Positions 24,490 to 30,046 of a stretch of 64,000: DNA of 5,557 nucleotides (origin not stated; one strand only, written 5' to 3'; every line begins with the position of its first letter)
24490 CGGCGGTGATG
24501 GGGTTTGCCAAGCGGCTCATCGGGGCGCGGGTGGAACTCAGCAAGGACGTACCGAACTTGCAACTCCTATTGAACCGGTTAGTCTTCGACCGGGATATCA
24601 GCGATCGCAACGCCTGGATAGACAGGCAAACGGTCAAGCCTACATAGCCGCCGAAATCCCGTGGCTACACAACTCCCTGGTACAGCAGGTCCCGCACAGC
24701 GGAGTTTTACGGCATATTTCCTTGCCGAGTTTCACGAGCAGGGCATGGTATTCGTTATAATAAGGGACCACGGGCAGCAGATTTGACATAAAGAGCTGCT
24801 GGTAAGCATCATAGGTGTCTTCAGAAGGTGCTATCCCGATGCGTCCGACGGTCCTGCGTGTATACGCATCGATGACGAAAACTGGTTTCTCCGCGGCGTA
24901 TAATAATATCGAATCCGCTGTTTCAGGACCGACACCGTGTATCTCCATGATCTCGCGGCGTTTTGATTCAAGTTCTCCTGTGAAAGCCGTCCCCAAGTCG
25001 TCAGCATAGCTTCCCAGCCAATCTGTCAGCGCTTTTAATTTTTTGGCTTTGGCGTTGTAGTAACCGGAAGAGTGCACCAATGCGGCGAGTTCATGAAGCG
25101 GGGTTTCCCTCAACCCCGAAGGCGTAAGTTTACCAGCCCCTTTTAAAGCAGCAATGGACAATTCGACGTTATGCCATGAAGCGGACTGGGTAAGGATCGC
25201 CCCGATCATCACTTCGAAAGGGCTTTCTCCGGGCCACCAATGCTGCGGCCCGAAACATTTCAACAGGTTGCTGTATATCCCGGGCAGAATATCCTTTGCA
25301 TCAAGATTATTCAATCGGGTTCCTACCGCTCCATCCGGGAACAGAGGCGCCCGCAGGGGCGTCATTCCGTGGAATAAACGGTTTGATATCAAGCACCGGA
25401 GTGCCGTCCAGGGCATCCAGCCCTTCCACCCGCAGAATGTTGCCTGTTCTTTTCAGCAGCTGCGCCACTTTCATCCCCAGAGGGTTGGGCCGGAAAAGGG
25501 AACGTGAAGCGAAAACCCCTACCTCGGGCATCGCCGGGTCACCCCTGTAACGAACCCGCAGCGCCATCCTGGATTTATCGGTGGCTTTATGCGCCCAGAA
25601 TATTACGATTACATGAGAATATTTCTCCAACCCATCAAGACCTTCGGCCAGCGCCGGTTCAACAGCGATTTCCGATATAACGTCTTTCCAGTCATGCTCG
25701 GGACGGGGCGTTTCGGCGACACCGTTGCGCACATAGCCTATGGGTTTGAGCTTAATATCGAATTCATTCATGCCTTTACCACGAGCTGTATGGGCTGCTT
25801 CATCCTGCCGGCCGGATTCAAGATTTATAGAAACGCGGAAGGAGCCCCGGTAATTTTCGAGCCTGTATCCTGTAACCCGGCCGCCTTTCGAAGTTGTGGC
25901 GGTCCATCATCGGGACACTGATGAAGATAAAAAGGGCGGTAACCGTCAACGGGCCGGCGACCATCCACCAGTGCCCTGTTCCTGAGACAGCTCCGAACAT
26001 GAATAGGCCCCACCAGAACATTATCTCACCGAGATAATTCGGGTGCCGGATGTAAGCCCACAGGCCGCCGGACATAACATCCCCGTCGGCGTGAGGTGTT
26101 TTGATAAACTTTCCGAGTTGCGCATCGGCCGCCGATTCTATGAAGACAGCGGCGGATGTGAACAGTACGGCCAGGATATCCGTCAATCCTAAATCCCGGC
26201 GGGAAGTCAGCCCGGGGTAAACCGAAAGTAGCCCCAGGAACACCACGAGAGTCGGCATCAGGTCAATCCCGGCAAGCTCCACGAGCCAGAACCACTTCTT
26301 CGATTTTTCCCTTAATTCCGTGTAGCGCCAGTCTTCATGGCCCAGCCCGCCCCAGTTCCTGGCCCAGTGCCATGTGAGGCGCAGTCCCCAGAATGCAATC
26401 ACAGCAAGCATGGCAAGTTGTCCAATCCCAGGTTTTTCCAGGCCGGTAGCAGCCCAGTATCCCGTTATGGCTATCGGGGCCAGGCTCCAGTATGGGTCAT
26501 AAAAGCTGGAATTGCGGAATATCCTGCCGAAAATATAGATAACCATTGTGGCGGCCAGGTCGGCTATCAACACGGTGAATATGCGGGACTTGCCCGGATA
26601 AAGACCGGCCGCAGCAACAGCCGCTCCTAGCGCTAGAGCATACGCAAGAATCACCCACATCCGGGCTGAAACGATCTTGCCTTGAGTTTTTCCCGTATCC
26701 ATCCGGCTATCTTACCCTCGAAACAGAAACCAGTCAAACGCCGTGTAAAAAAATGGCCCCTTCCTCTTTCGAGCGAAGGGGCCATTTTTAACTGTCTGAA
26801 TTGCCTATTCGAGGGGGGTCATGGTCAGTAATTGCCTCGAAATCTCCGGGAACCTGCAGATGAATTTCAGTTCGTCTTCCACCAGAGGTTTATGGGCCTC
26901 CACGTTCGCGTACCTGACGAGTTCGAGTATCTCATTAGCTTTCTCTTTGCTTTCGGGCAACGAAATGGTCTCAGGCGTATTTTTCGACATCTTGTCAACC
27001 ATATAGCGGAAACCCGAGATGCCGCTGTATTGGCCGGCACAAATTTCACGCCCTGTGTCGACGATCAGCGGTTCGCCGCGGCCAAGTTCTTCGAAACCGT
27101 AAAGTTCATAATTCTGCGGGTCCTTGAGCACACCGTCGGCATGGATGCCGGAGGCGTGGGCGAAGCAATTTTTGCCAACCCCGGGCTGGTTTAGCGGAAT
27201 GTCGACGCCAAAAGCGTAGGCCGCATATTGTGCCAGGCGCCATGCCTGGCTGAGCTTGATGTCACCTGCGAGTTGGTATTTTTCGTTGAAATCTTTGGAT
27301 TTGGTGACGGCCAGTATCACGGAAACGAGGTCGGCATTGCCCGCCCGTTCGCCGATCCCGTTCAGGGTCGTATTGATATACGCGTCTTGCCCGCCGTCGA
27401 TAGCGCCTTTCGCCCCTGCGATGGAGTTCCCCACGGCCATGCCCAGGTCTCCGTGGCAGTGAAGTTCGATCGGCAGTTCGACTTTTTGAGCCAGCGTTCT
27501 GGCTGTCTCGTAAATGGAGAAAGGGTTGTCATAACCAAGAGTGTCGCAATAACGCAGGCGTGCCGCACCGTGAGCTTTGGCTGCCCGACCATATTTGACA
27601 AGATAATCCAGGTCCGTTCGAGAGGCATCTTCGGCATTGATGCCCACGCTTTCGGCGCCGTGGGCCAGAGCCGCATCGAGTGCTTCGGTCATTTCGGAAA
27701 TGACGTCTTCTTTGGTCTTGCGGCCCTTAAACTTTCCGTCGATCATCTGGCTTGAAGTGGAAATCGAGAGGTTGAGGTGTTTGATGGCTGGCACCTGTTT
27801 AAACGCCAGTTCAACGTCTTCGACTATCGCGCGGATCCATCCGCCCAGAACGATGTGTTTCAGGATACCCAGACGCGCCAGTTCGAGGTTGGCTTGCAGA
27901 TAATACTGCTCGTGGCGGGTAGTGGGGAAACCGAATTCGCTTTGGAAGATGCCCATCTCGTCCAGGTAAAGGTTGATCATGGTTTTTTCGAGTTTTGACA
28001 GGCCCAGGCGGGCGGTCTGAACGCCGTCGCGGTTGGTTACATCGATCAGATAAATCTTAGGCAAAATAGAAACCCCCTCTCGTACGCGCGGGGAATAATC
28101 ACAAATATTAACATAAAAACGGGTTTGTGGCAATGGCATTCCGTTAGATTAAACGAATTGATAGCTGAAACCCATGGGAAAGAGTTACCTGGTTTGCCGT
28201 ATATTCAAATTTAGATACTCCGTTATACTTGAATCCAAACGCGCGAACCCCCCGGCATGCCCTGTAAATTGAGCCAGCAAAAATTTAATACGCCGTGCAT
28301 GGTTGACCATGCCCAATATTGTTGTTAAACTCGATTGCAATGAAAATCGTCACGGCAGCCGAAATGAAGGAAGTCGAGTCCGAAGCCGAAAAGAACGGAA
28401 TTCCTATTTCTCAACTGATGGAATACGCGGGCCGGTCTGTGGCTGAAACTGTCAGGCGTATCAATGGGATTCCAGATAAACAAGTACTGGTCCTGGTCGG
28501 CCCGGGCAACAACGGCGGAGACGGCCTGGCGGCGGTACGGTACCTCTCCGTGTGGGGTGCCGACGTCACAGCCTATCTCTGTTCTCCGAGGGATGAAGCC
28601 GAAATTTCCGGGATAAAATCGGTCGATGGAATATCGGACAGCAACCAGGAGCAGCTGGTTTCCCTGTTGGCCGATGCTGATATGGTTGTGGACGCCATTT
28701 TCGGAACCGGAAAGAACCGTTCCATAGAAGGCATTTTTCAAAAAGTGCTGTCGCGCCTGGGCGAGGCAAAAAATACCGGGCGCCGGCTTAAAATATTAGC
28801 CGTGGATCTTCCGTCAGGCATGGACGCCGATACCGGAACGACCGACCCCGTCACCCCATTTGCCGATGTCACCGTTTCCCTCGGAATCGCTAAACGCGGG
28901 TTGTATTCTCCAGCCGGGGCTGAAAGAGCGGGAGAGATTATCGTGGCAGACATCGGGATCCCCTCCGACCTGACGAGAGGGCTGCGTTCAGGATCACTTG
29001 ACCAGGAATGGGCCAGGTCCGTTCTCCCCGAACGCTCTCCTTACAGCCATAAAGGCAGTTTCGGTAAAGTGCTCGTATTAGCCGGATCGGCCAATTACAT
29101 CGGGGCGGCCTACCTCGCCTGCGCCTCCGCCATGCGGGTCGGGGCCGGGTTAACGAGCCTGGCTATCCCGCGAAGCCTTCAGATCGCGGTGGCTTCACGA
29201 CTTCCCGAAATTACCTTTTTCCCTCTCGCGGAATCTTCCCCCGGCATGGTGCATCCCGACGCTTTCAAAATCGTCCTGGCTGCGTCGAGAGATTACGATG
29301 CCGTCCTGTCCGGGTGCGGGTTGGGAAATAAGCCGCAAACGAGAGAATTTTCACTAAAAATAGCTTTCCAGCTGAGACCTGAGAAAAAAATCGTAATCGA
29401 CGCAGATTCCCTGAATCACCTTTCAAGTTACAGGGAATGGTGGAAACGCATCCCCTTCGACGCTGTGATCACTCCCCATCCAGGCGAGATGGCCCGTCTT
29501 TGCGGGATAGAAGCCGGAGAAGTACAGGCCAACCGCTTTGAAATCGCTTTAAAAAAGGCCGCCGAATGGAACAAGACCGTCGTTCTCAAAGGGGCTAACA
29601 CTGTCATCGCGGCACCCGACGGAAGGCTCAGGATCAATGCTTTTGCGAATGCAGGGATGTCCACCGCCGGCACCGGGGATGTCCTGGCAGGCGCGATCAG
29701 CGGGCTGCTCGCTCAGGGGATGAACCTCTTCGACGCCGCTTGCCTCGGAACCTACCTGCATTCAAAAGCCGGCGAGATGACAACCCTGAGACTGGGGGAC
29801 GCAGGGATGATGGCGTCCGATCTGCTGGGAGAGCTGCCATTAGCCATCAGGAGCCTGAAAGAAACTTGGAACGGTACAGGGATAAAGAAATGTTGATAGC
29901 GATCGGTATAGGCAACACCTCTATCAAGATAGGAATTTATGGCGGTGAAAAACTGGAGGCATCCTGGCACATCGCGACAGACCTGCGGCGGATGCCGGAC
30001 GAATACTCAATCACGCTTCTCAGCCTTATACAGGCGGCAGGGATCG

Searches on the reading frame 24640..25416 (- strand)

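Call 54: search_protein_families(library=pfam, proteins=[window:24640-25416:-], max_evalue=0.00001)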
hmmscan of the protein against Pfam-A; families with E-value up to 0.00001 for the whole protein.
window:24640-25416:- (258 aa): 1 family
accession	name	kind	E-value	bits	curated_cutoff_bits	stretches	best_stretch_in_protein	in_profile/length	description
PF00730.31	HhH-GPD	-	4.1e-11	43.6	26.2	1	71-211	1-104/108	HhH-GPD superfamily base excision DNA repair protein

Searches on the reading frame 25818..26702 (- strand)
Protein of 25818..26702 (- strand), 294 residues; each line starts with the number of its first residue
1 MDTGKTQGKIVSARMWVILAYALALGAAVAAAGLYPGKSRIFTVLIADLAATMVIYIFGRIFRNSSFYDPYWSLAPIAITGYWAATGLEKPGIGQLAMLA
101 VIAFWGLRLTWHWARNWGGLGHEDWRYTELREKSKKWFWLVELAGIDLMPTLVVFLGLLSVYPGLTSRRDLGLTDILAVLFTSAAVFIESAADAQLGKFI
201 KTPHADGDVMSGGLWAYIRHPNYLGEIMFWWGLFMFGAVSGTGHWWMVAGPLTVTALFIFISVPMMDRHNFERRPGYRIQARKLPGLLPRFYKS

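Call 54: search_protein_families(library=pfam, proteins=[window:25818-26702:-], max_evalue=0.00001)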
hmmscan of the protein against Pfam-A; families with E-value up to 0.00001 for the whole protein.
window:25818-26702:- (294 aa): 1 family
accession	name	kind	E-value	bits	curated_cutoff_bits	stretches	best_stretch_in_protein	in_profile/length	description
PF06966.17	DUF1295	-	5.7e-45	154.1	20.4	1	56-279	2-230/235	Protein of unknown function (DUF1295)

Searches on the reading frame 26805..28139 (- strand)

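Call 55: search_protein_families(library=pfam, proteins=[window:26805-28139:-], max_evalue=0.00001)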
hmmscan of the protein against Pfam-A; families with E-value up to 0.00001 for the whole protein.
window:26805-28139:- (444 aa): 2 families
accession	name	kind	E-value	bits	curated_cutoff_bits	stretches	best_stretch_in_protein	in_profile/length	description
PF00682.25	HMGL-like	-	3.6e-44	151.6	29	1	28-299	1-253/260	HMGL-like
PF22617.1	HCS_D2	-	7.2e-09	36.3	27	1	321-383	2-57/82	Homocitrate synthase post-HMGL domain-like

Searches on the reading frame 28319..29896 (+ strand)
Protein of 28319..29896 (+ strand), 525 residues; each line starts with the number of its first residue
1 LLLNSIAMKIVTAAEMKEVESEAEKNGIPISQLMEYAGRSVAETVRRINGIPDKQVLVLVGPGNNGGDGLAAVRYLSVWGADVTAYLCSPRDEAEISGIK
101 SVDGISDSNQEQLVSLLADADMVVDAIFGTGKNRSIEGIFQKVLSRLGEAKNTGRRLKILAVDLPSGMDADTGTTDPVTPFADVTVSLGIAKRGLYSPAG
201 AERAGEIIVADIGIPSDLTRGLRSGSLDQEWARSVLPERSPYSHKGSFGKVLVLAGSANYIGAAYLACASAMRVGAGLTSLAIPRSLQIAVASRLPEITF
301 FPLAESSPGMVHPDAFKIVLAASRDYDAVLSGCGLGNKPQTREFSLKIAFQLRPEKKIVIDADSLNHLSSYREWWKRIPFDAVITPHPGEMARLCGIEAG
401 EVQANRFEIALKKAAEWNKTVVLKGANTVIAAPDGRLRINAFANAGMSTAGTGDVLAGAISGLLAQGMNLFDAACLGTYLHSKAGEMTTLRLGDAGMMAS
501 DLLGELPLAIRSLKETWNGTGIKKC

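Call 55: search_protein_families(library=pfam, proteins=[window:28319-29896:+], max_evalue=0.00001)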
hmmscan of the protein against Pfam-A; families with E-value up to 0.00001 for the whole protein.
window:28319-29896:+ (525 aa): 2 families
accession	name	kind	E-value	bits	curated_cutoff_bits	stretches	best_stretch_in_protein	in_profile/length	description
PF01256.23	Carb_kinase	-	1.1e-52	179.3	27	1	251-506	1-240/242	NAD(P)H-hydrate dehydratase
PF03853.21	YjeF_N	-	3.5e-33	115.4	24.9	1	32-194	3-169/169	YjeF-related protein N-terminus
